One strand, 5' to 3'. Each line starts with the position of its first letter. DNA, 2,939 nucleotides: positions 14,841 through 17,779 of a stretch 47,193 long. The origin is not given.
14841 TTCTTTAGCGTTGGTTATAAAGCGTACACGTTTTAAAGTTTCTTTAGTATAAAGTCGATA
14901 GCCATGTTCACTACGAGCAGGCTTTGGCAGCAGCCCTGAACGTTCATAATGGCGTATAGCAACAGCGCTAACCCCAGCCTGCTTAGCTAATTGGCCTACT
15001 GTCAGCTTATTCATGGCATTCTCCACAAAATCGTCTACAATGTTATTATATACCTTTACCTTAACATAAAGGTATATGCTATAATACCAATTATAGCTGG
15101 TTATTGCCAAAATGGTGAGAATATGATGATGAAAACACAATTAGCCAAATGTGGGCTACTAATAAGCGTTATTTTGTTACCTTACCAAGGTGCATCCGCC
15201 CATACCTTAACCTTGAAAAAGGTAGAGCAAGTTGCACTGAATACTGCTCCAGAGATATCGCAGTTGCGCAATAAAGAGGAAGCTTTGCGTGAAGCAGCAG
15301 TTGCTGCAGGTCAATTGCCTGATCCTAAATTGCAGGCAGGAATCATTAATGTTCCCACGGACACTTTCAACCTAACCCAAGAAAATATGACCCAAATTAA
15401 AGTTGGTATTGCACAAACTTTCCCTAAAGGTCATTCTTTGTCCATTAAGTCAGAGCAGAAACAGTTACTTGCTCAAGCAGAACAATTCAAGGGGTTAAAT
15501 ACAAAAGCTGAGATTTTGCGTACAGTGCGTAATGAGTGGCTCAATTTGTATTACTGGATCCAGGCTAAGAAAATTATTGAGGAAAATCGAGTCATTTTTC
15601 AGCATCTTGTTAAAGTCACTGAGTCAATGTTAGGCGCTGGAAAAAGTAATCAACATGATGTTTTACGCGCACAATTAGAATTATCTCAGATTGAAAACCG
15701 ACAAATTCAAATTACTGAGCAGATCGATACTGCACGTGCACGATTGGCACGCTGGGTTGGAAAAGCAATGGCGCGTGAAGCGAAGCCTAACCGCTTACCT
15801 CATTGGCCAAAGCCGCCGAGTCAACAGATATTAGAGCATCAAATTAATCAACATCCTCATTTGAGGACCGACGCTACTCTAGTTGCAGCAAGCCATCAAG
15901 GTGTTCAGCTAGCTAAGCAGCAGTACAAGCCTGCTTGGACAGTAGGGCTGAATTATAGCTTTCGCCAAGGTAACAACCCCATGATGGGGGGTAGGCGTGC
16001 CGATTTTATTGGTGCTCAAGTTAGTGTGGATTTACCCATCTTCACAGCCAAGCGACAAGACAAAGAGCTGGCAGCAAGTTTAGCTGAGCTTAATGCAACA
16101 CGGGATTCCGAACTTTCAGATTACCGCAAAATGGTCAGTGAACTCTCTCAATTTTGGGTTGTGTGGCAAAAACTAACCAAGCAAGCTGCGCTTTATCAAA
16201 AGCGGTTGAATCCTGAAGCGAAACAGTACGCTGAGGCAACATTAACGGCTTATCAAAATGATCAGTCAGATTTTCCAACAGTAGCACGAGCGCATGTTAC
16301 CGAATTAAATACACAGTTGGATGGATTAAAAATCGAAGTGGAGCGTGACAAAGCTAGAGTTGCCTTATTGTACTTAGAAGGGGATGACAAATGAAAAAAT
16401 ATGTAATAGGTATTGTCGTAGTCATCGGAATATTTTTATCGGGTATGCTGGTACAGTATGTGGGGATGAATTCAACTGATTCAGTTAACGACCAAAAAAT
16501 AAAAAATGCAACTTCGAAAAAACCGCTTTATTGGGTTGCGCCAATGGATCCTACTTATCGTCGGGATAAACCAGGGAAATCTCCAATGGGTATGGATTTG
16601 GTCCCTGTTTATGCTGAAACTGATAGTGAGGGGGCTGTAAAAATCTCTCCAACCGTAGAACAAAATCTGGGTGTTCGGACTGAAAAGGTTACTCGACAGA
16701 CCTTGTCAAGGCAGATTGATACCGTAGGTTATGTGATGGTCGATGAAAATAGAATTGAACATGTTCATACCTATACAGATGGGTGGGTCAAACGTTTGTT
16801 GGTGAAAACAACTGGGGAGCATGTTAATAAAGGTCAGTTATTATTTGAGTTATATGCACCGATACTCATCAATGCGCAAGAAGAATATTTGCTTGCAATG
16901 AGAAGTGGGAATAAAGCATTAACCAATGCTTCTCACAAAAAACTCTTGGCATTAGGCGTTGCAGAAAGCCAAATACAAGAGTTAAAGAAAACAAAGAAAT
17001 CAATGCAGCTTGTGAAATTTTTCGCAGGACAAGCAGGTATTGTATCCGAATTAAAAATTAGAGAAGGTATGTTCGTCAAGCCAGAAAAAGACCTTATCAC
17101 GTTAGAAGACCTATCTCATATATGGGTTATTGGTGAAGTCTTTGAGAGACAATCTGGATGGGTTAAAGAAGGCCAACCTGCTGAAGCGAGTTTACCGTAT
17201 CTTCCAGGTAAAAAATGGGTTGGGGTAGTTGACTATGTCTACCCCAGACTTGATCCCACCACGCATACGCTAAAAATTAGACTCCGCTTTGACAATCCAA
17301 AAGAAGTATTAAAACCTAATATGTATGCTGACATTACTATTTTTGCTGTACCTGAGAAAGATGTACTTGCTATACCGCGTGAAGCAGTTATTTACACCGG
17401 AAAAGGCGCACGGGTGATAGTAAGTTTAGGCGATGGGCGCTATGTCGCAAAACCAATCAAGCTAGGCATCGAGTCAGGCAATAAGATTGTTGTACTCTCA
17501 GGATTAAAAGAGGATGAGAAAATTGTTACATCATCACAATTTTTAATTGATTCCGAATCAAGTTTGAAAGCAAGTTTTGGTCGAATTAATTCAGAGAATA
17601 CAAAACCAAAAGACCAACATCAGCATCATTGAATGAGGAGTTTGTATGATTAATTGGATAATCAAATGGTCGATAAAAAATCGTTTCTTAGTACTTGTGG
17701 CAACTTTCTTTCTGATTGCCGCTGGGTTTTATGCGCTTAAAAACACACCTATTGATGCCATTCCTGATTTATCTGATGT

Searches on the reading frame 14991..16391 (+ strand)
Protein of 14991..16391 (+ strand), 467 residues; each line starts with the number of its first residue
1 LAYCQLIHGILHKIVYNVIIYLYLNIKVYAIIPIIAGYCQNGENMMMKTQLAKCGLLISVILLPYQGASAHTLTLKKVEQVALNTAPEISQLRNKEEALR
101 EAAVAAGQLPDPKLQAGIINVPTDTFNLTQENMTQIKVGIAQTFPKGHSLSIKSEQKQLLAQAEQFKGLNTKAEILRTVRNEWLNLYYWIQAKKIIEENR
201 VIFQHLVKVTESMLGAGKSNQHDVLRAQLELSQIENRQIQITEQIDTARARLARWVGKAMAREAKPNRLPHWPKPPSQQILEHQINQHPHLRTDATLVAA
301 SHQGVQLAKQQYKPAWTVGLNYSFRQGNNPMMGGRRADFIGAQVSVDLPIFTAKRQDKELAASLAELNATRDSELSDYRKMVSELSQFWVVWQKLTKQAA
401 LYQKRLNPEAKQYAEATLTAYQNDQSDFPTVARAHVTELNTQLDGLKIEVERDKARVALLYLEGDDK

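Call 7: search_protein_families(library=pfam, proteins=[window:14991-16391:+], max_evalue=0.0001)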
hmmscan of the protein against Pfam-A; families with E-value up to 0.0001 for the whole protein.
window:14991-16391:+ (467 aa): 1 family
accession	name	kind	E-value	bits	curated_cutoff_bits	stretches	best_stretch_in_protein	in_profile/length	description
PF02321.23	OEP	-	3e-31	109.1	22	2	279-462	3-185/187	Outer membrane efflux protein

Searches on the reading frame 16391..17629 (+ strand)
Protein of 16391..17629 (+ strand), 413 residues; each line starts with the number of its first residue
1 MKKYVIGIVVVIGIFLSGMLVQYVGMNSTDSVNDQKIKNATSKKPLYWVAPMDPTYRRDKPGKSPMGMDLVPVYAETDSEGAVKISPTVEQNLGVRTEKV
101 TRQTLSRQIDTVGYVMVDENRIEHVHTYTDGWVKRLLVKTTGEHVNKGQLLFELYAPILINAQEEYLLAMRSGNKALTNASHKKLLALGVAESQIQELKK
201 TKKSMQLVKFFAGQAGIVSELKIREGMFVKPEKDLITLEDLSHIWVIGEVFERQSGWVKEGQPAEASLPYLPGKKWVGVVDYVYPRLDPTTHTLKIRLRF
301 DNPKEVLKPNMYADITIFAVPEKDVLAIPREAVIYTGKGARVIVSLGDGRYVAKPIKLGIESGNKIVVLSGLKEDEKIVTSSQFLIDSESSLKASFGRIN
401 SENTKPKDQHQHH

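Call 7: search_protein_families(library=pfam, proteins=[window:16391-17629:+], max_evalue=0.0001)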
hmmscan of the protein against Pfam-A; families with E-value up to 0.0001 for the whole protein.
window:16391-17629:+ (413 aa): 5 families
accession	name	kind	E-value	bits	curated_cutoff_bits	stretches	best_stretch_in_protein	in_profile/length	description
PF16576.10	HlyD_D23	-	6.9e-77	258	30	1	105-313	2-214/214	Barrel-sandwich domain of CusB or HlyD membrane-fusion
PF13437.12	HlyD_3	-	3.1e-15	57.2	22.2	1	212-309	4-105/106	HlyD family secretion protein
PF19335.5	HMBD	-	2e-08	34.5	23.6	1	47-73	1-28/28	Heavy metal binding domain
PF16572.11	HlyD_D4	-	6.6e-06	26.3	26.4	1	151-204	1-55/55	Long alpha hairpin domain of cation efflux system protein, CusB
PF13533.13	Biotin_lipoyl_2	-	1.9e-05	24.8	29.8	0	208-231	1-24/32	Biotin-lipoyl like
